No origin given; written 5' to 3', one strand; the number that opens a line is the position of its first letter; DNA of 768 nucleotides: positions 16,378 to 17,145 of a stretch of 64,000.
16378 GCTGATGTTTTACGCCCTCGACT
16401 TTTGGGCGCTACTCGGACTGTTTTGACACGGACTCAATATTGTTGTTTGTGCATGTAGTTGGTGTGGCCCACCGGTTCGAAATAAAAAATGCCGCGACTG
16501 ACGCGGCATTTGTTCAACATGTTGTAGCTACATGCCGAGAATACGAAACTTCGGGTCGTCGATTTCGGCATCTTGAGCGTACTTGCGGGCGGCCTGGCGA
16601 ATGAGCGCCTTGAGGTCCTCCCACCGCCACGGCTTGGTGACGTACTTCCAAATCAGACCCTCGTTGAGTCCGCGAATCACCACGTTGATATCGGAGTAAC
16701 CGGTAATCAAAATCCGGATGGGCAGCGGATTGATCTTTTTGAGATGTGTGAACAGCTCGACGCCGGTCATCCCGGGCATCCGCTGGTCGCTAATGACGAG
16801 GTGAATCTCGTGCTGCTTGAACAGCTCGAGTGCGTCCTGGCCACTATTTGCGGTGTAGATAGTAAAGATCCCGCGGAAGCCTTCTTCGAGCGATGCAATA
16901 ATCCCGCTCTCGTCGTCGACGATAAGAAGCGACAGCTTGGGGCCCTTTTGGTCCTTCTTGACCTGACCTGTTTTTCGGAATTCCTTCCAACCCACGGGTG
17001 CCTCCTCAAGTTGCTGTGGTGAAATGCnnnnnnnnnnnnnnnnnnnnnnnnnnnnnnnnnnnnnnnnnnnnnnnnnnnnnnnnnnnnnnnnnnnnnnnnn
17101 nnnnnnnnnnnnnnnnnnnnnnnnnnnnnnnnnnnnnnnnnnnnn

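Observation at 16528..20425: GAF sensor kinase, tryptophanase/TPL-family lyase and stand-alone receiver encoded as one overlapping operon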

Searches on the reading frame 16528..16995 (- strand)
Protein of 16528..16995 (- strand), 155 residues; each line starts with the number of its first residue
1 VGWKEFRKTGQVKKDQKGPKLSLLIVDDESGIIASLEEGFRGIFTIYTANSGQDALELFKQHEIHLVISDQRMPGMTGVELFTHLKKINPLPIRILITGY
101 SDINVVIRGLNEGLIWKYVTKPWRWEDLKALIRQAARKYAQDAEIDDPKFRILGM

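Call 5: search_protein_families(library=pfam, proteins=[window:16528-16995:-])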
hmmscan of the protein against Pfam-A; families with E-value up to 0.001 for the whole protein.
window:16528-16995:- (155 aa): 1 family
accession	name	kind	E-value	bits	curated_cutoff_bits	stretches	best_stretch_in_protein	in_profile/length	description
PF00072.30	Response_reg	-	1.2e-20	74.2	30.2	1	24-132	2-110/111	Response regulator receiver domain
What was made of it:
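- Checked: Receiver 16528..16995(-), 155 aa: REC domain only (call 5).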

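Call 6: search_protein_families(library=ncbifam, proteins=[window:16528-16995:-])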
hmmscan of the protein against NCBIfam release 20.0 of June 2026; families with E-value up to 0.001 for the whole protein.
window:16528-16995:- (155 aa): 80 families (the best 25 are shown)
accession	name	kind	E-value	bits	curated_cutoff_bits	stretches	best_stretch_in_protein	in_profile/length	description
NF053512.1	nitric_RR_NosR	exception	2.6e-40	138.8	400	1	23-142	1-121/422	response regulator c-di-GMP phosphodiesterase, NosR family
NF008469.0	PRK11361.1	equivalog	9.8e-17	60.8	714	1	22-140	6-124/461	acetoacetate metabolism transcriptional regulator AtoC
NF011695.0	PRK15115.1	equivalog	6.1e-15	54.9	763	1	22-140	8-126/445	two-component system response regulator GlrR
NF006900.1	PRK09390.1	equivalog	1.2e-14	54.3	255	1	22-146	6-130/203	response regulator FixJ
NF040689.1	MtrAB_MtrA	equivalog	1.6e-14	53.8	300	1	24-142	2-119/219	MtrAB system response regulator MtrA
NF045944.1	ResRegRpaBCyano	equivalog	1.8e-14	53.7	330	1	24-143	1-119/229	response regulator transcription factor RpaB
NF008176.1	PRK10923.1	equivalog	3.4e-14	52.3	620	1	23-142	6-125/469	nitrogen regulation protein NR(I)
TIGR01818.1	ntrC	equivalog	8.7e-14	51.2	558.6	1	24-144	2-122/463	nitrogen regulation protein NR(I)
NF007689.0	PRK10365.1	equivalog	4.9e-13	48.7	760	1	20-143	5-129/441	sigma-54-dependent response regulator transcription factor ZraR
NF046020.1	HisKinCckABruc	equivalog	7.3e-13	47.3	1000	1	9-134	739-865/868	cell cycle histidine kinase CckA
NF041733.1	resp_reg_CseB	equivalog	1.2e-12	47.7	350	1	23-144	3-123/228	two-component system response regulator CseB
NF040534.1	resp_reg_YycF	equivalog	2.6e-12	46.5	340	1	23-143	3-122/231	response regulator YycF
NF012023.0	PRK15479.1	equivalog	1.2e-11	44.6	337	1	22-139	2-119/224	transcriptional regulator TctD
NF052573.1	HisKinEspAMyxo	equivalog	1.4e-11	43.2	1400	1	15-137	627-751/755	serine histidine kinase EspA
TIGR01387.1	cztR_silR_copR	subfamily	1.6e-11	44.3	279.2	1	24-141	2-119/218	heavy metal response regulator transcription factor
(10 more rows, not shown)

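Call 52: search_solved_structures(query=window:16531-16995:-, max_evalue=1e-8)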
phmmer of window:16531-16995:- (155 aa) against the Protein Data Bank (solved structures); distinct sequences matched with E-value up to 1e-8: 40.
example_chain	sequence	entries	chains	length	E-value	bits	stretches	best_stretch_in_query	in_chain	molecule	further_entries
2jk1_A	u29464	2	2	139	1.4e-21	80.2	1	22-141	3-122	HYDROGENASE TRANSCRIPTIONAL REGULATORY PROTEIN HUPR1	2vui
2vuh_B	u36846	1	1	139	5.2e-21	78.4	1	22-141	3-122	HYDROGENASE TRANSCRIPTIONAL REGULATORY PROTEIN HUPR1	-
3kcn_A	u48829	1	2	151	8.5e-18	67.9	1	23-139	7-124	Adenylate cyclase homolog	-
3hv2_A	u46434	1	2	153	7.1e-17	64.9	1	22-138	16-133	Response regulator/HD domain protein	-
2rjn_A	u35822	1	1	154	3.3e-16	62.8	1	22-134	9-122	Response regulator receiver:Metal-dependent phosphohydrolase, HD subdomain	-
6swl_A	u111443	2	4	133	7.2e-14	55.2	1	22-136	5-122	Two-component response regulator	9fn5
3jte_A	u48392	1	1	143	2.1e-13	53.7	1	22-137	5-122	Response regulator receiver protein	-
1dc7_A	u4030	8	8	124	8e-12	48.5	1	24-139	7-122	NITROGEN REGULATION PROTEIN | NITROGEN REGULATION PROTEIN NR(I) | NTRC RECEIVER DOMAIN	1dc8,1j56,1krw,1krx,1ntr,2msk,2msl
4qpj_C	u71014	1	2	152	1.9e-11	47.3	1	20-137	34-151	Cell cycle response regulator CtrA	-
6ifh_A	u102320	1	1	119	2.2e-11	47.1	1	22-134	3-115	Sporulation initiation phosphotransferase F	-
1pey_A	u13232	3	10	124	4e-11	46.3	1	22-138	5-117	Sporulation initiation phosphotransferase F | SPORULATION RESPONSE REGULATORY PROTEIN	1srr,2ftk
1f51_E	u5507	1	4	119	4.2e-11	46.2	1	23-138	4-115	SPORULATION INITIATION PHOSPHOTRANSFERASE F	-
1l5y_A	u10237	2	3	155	6.4e-11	45.6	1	22-138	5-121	C4-DICARBOXYLATE TRANSPORT TRANSCRIPTIONAL REGULATORY PROTEIN DCTD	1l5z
9qih_A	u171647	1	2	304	9e-11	45.1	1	22-134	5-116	SenB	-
1qkk_A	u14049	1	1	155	9.8e-11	45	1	22-138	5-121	C4-DICARBOXYLATE TRANSPORT TRANSCRIPTIONAL REGULATORY PROTEIN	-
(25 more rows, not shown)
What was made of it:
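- Closest known: Single-domain response regulators. Different: Its REC is closest to those of HD-GYP regulators and HupR (calls 6, 52).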

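Call 57: find_homologous_proteins(query=window:16531-16995:-, max_evalue=1e-20)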
Query window:16531-16995:- (155 aa): 132 proteins with E <= 1e-20 among 206 candidates; the best 120 are listed.
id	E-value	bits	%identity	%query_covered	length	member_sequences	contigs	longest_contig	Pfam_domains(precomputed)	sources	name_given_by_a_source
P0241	8.5e-96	336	96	100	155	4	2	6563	PF00072.31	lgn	-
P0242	5.3e-78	278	77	100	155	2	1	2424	PF00072.31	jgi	jgi:response regulator RpfG family c-di-GMP phosphodiesterase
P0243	5.9e-67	242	69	99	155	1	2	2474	PF00072.31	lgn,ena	-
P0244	5.7e-66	239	69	99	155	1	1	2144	PF00072.31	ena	-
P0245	1.1e-65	238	69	99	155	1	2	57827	PF00072.31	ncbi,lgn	ncbi:MAG: response regulator [Nannocystaceae bacterium]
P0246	2.9e-65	237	68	99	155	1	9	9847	PF00072.31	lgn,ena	-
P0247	5.5e-65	236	69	99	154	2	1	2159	PF00072.31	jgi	jgi:response regulator RpfG family c-di-GMP phosphodiesterase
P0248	3.7e-61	224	69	93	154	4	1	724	PF00072.31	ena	-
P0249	2.3e-59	218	66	96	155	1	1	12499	PF00072.31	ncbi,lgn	-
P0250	2.7e-59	217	66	97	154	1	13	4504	PF00072.31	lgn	-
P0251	6.4e-59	216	69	90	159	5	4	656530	PF00072.31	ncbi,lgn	-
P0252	8.6e-59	216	66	94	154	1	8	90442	PF00072.31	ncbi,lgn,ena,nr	ncbi:MAG: response regulator [Nannocystaceae bacterium]|nr:response regulator [Myxococcales bacteriu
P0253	1.2e-58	215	66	96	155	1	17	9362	PF00072.31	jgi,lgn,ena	-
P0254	1.2e-58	215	67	95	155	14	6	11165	PF00072.31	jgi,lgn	-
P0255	1.4e-58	215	66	97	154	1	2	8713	PF00072.31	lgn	-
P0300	3.2e-45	172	53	100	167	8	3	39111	PF00072.31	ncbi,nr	ncbi:MAG: hypothetical protein AUK47_08680 [Deltaproteobacteria bacterium CG2_30_63_29]|nr:MAG: hypo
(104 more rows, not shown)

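Call 58: find_encoding_contigs(protein=P0251, flank=5000, max_places=2)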
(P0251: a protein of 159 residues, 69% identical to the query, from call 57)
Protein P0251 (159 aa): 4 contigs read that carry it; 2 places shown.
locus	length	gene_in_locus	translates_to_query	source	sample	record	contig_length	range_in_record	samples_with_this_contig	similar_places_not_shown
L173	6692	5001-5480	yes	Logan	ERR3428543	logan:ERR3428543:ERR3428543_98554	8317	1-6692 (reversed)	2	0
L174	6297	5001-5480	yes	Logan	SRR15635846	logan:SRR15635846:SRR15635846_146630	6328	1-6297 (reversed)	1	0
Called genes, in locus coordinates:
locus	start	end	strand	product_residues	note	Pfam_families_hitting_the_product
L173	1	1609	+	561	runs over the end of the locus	PF00072:Response_reg, PF00990:GGDEF, PF00563:EAL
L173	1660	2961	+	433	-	-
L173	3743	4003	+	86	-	-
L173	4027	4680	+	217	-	-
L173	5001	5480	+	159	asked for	PF00072:Response_reg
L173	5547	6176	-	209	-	PF07947:YhhN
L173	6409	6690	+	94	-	?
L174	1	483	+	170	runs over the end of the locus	?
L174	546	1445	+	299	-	-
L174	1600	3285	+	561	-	PF00072:Response_reg, PF00990:GGDEF, PF00563:EAL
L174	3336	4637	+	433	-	-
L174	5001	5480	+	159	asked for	PF00072:Response_reg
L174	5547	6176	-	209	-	PF07947:YhhN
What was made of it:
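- A receiver paralog lies next to a GGDEF-EAL gene (call 58). The receiver subfamily has a member elsewhere (call 58).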

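Call 59: find_encoding_contigs(protein=P0300, flank=5000, max_places=2)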
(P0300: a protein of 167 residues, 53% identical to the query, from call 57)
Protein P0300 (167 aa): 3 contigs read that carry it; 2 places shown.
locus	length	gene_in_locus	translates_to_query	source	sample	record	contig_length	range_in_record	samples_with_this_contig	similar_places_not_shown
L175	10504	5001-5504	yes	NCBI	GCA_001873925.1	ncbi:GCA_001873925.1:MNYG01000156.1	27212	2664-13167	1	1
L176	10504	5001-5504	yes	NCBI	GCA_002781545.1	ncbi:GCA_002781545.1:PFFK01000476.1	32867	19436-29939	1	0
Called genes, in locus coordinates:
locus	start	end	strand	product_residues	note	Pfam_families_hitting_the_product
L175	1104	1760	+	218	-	PF13483:Lactamase_B_3, PF12706:Lactamase_B_2 (faint)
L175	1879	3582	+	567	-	PF01590:GAF (weak), PF13185:GAF_2, PF01590:GAF (weak), PF13492:GAF_3 (weak), PF00512:HisKA (faint), PF02518:HATPase_c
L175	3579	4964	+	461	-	PF01212:Beta_elim_lyase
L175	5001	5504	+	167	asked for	PF00072:Response_reg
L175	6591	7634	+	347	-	PF02504:FA_synthesis, PF01515:PTA_PTB (faint)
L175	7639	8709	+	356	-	PF09949:APP1_cat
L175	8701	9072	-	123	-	PF02152:FolB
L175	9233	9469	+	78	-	-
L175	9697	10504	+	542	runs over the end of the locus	-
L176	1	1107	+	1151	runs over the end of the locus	PF13231:PMT_2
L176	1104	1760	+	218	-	PF13483:Lactamase_B_3, PF12706:Lactamase_B_2 (faint)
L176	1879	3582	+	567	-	PF01590:GAF (weak), PF13185:GAF_2, PF01590:GAF (weak), PF13492:GAF_3 (weak), PF00512:HisKA (faint), PF02518:HATPase_c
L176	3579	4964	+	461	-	PF01212:Beta_elim_lyase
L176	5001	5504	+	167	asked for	PF00072:Response_reg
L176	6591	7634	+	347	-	PF02504:FA_synthesis, PF01515:PTA_PTB (faint)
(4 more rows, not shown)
